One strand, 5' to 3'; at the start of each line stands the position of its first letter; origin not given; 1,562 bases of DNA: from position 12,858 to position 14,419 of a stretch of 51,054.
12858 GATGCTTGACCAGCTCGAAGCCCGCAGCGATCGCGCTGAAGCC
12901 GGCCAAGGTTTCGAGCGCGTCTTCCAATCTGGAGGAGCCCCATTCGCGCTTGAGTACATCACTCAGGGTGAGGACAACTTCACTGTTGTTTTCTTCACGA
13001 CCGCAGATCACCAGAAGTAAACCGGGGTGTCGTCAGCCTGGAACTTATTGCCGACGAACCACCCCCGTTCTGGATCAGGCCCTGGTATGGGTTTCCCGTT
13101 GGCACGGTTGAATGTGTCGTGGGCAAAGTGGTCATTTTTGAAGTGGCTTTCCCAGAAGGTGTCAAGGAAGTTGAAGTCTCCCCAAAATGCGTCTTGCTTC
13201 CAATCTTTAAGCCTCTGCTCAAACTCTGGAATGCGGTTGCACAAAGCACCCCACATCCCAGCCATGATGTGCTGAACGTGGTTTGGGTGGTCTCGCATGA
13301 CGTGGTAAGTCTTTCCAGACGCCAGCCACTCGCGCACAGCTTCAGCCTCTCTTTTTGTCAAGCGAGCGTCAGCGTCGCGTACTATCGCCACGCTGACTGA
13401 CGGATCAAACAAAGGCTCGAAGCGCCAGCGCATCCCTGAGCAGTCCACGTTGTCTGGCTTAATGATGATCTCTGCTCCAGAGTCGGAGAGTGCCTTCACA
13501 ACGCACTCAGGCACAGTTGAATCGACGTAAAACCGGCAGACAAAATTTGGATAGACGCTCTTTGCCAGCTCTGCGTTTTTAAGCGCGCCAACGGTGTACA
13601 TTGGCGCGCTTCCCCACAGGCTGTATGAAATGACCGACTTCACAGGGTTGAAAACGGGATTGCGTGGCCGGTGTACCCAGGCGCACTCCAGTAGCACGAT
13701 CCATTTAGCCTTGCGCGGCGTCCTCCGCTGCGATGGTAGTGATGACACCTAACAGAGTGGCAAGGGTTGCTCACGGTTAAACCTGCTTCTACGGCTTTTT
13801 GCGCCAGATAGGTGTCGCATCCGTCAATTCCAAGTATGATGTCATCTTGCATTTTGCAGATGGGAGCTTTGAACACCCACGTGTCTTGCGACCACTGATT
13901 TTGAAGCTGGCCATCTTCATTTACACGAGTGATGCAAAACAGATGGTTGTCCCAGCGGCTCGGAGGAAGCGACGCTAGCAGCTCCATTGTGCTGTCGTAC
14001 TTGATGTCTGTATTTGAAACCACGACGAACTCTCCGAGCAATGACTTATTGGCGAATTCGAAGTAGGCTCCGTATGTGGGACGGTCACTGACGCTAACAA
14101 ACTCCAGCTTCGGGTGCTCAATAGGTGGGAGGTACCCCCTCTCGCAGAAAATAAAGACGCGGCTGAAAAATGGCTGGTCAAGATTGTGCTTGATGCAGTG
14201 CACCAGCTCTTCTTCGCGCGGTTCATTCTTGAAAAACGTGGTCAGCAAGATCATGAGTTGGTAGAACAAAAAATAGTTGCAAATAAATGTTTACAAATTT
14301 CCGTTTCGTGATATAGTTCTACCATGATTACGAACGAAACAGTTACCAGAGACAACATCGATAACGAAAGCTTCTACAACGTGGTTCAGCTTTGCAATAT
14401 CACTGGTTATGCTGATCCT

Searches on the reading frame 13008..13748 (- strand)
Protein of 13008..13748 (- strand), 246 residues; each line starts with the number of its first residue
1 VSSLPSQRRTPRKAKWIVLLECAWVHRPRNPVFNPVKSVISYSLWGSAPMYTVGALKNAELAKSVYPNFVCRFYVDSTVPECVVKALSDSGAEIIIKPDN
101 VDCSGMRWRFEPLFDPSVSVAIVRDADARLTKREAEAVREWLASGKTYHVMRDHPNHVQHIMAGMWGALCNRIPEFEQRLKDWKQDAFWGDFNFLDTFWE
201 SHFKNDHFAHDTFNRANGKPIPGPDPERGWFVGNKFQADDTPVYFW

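Call 3: search_protein_families(library=pfam, proteins=[window:13008-13748:-], max_evalue=0.1)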
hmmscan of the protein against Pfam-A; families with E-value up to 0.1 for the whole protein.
window:13008-13748:- (246 aa): 0 families

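Call 4: search_protein_families(library=phrogs, proteins=[window:13008-13748:-], max_evalue=0.01)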
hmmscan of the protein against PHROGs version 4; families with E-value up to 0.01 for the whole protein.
window:13008-13748:- (246 aa): 0 families

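Call 23: search_protein_families(library=ncbifam, proteins=[window:13008-13748:-], max_evalue=0.1)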
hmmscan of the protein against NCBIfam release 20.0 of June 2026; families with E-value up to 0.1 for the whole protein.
window:13008-13748:- (246 aa): 0 families

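Call 54: search_solved_structures(query=window:13008-13748:-, max_evalue=10, show_alignments=2)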
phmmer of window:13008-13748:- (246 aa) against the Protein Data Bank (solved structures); distinct sequences matched with E-value up to 10: 1.
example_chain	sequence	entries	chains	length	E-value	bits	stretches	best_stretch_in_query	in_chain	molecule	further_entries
2z8u_A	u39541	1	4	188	2.4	10.7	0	26-76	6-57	TATA-box-binding protein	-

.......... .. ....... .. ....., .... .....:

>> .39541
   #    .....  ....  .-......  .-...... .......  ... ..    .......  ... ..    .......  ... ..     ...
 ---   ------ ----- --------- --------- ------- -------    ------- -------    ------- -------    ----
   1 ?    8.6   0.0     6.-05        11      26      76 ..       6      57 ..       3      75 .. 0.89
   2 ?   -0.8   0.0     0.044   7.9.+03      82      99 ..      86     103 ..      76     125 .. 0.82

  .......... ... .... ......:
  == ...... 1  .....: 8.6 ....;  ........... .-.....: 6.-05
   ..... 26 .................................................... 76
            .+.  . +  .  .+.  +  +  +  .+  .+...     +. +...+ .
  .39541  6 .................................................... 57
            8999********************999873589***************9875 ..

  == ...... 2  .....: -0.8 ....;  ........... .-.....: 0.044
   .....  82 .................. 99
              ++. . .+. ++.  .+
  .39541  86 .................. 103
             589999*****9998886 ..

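Call 92: find_homologous_proteins(query=window:13008-13748:-, max_evalue=0.001)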
Query window:13008-13748:- (246 aa): 299 proteins with E <= 0.001 among 421 candidates; the best 120 are listed.
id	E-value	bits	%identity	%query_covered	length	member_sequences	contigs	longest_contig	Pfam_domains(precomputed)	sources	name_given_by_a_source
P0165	6.2e-137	473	100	80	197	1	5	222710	-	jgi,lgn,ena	-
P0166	3.8e-67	245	53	85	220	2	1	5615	-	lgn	-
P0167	1.7e-64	236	52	85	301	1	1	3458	-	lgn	-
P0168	3.3e-58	215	47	85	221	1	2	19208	-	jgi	jgi:hypothetical protein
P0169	2.7e-57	212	47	85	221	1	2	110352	-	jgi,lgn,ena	jgi:hypothetical protein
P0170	2.6e-55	206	46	89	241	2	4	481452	-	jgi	jgi:hypothetical protein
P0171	7.7e-54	201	46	85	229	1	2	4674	-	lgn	-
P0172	4.1e-53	199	46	85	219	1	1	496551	-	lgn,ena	-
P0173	2.9e-51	193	52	69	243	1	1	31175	-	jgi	jgi:hypothetical protein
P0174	2.3e-50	190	44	87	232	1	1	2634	-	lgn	-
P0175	2.3e-48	183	46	84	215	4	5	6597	-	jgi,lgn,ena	-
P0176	8.2e-48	181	44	82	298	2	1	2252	-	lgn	-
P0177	5.6e-46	175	44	85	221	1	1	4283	-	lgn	-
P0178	5.7e-46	175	44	82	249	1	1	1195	-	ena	-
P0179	5.8e-46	175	43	85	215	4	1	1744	-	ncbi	-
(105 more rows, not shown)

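Call 96: search_solved_structures(query=A12, max_evalue=10, show_alignments=2)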
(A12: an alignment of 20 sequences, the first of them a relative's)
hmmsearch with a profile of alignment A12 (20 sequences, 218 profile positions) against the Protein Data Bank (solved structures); distinct sequences matched with E-value up to 10: 2.
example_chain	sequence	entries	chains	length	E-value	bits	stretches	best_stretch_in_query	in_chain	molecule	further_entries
2p6w_A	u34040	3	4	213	0.36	13.8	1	112-208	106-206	Putative glycosyltransferase (Mannosyltransferase) involved in glycosylating the PBCV-1 ma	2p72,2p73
3o7m_A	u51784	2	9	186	0.65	13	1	81-123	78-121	Hypoxanthine phosphoribosyltransferase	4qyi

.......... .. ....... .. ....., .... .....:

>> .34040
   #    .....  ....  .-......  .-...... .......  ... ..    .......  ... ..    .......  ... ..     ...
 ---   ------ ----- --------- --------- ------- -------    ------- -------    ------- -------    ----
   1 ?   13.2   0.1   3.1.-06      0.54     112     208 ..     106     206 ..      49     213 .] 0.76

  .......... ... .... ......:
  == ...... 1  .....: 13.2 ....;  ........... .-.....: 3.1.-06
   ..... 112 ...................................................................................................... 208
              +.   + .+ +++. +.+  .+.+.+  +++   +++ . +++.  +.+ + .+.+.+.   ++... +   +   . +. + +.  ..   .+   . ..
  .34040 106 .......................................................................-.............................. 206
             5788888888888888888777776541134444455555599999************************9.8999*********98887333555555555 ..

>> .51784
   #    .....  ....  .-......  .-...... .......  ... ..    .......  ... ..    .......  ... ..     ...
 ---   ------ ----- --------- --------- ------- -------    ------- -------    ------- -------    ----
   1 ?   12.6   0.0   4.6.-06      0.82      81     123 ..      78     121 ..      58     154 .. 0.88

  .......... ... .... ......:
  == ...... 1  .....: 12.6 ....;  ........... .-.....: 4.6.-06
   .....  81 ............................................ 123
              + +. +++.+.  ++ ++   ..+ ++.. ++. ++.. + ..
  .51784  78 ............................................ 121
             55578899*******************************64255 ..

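Call 97: search_protein_families(library=pfam, alignment_id=A12, max_evalue=1)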
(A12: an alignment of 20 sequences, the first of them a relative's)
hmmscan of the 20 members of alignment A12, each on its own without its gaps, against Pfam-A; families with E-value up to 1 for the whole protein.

A. member 1, P0165 (197 aa): 0 families

B. families by the number of members that match (of 20 scanned): 7 families
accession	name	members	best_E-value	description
PF02797.21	Chal_sti_synt_C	2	0.0069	Chalcone and stilbene synthases, C-terminal domain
PF12920.12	TcdA_TcdB_pore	1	0.044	TcdA/TcdB pore forming domain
PF24904.1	RVE6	1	0.072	REVEILLE 6-like domain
PF13535.11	ATP-grasp_4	1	0.14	ATP-grasp domain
PF04978.18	MST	1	0.18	Mycothiol-S-transferase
PF17517.7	IgGFc_binding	1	0.22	IgGFc binding protein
PF12483.13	GIDE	1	0.3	E3 Ubiquitin ligase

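Call 117: search_protein_families(library=padloc, proteins=[window:13008-13643:-], max_evalue=0.01)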
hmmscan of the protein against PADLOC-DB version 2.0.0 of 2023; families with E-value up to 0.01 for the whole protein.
window:13008-13643:- (211 aa): 0 families

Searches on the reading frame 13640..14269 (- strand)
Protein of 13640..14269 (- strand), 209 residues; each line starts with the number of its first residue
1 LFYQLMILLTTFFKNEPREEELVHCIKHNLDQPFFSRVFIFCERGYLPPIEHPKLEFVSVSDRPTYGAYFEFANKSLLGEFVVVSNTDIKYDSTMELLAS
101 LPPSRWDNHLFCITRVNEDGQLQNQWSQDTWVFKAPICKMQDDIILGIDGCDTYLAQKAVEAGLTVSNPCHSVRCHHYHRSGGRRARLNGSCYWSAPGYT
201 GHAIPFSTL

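Call 3: search_protein_families(library=pfam, proteins=[window:13640-14269:-], max_evalue=0.1)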
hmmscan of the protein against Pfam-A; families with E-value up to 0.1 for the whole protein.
window:13640-14269:- (209 aa): 1 family
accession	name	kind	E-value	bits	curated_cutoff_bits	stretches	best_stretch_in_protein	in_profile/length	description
PF23828.1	DUF7198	-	0.071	13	27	0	72-130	69-133/236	Family of unknown function (DUF7198)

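Call 4: search_protein_families(library=phrogs, proteins=[window:13640-14269:-], max_evalue=0.01)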
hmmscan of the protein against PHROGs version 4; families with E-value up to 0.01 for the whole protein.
window:13640-14269:- (209 aa): 0 families

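Call 23: search_protein_families(library=ncbifam, proteins=[window:13640-14269:-], max_evalue=0.1)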
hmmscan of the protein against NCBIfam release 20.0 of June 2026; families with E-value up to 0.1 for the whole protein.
window:13640-14269:- (209 aa): 0 families

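Call 55: search_solved_structures(query=window:13640-14269:-, max_evalue=10, show_alignments=2)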
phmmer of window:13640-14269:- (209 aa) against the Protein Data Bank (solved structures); distinct sequences matched with E-value up to 10: 1.
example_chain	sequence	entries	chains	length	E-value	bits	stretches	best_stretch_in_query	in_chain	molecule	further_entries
1wig_A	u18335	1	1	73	1.6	11.4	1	147-195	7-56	KIAA1808 protein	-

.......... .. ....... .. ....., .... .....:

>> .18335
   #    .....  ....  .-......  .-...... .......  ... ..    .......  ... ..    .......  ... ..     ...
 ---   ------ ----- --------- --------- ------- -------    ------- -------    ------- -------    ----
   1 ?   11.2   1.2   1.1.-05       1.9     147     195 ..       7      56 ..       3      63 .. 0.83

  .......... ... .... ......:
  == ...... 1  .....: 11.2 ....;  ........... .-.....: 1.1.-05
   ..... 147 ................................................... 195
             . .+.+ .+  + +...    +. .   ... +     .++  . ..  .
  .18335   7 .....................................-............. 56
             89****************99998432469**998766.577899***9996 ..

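Call 102: search_protein_representatives(protein=window:13640-14269:-)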
Query: 209 residues. Proteins with E-value up to 0.001 (for the whole library): 2819; up to 1e-10: 1202; up to 1e-30: 14. The best 150 are listed.
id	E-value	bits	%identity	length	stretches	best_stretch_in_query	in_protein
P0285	1.1e-58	214.7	52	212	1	6-209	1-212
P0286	1.5e-47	178.3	30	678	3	11-185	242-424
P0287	1.2e-45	172.0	44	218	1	4-209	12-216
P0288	2.4e-40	154.7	30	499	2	7-180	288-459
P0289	1.9e-39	151.8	36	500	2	5-195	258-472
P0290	2.9e-38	148.0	32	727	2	8-183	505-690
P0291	1.0e-36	142.9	32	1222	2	9-186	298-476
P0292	2.0e-34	135.4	41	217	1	9-207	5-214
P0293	5.5e-34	134.0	39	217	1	6-204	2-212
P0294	6.1e-34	133.8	42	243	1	8-204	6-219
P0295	2.2e-33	132.0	40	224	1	13-203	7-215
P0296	2.3e-33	132.0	42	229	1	8-207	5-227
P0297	8.4e-32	126.8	42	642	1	8-205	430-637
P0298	1.6e-31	125.9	41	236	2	50-205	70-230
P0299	1.2e-30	123.0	40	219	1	9-205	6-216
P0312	1.6e-27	112.8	37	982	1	9-181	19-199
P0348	2.2e-23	99.3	35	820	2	6-186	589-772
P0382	1.4e-21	93.4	39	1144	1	6-181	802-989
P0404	4.9e-21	91.6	39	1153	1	17-186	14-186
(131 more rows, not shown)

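Call 103: search_protein_families(library=pfam, proteins=[P0286, P0288, P0290, P0291, P0297, P0312, P0348, P0382, P0404, P0285], max_evalue=0.001)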
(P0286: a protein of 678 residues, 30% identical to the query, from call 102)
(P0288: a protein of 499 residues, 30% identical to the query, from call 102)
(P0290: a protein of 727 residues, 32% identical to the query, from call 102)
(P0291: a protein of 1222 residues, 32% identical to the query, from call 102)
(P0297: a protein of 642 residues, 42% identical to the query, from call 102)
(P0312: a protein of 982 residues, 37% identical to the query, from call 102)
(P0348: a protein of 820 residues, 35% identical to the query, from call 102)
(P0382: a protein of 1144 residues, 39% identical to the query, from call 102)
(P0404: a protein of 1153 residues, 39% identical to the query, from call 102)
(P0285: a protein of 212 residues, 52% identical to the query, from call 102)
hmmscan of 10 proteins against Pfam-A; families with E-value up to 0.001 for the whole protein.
P0286 (678 aa): 1 family
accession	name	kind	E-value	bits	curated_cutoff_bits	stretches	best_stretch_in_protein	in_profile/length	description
PF09012.17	FeoC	-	0.00099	19.6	21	0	365-392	36-62/69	FeoC like transcriptional regulator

P0288 (499 aa): 0 families

P0290 (727 aa): 0 families

P0291 (1222 aa): 1 family
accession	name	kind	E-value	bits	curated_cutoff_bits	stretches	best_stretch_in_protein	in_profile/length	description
PF00535.33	Glycos_transf_2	-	3.9e-29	102.2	23.3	2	687-788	4-108/168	Glycosyl transferase family 2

P0297 (642 aa): 1 family
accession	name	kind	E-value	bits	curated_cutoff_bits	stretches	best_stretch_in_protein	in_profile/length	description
PF00535.33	Glycos_transf_2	-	9e-07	29.4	23.3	1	279-325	70-117/168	Glycosyl transferase family 2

P0312 (982 aa): 2 families
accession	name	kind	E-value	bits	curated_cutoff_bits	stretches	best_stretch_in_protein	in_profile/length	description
PF00535.33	Glycos_transf_2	-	2.6e-24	86.5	23.3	1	430-533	1-104/168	Glycosyl transferase family 2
PF10111.15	Glyco_tranf_2_2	-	1.2e-05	25.3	27.3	1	430-530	1-104/276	Glycosyltransferase like family 2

P0348 (820 aa): 0 families

P0382 (1144 aa): 4 families
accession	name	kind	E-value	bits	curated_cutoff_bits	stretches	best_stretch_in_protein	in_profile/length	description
PF00535.33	Glycos_transf_2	-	1.2e-39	136.3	23.3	2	313-442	1-141/168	Glycosyl transferase family 2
PF13641.12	Glyco_tranf_2_3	-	1.1e-06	29.3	27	0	309-414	1-115/230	Glycosyltransferase like family 2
PF13632.12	Glyco_trans_2_3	-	7e-05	23.2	27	0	653-734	40-119/198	Glycosyl transferase family group 2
PF10111.15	Glyco_tranf_2_2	-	0.00024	21.1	27.3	0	553-647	5-104/276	Glycosyltransferase like family 2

P0404 (1153 aa): 4 families
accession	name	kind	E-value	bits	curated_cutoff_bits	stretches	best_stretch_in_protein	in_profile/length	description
PF00535.33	Glycos_transf_2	-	2.1e-45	155.1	23.3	2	690-796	2-114/168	Glycosyl transferase family 2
PF05050.19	Methyltransf_21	-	9.2e-17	62.1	22.7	1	480-640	2-171/173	Methyltransferase FkbM domain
PF10111.15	Glyco_tranf_2_2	-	7.3e-10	39.2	27.3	1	695-784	9-104/276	Glycosyltransferase like family 2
PF13641.12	Glyco_tranf_2_3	-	1.1e-07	32.6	27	0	911-1024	2-125/230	Glycosyltransferase like family 2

P0285 (212 aa): 0 families

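Call 117: search_protein_families(library=padloc, proteins=[window:13640-14269:-], max_evalue=0.01)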
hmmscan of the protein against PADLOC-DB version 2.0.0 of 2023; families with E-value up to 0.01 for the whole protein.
window:13640-14269:- (209 aa): 0 families
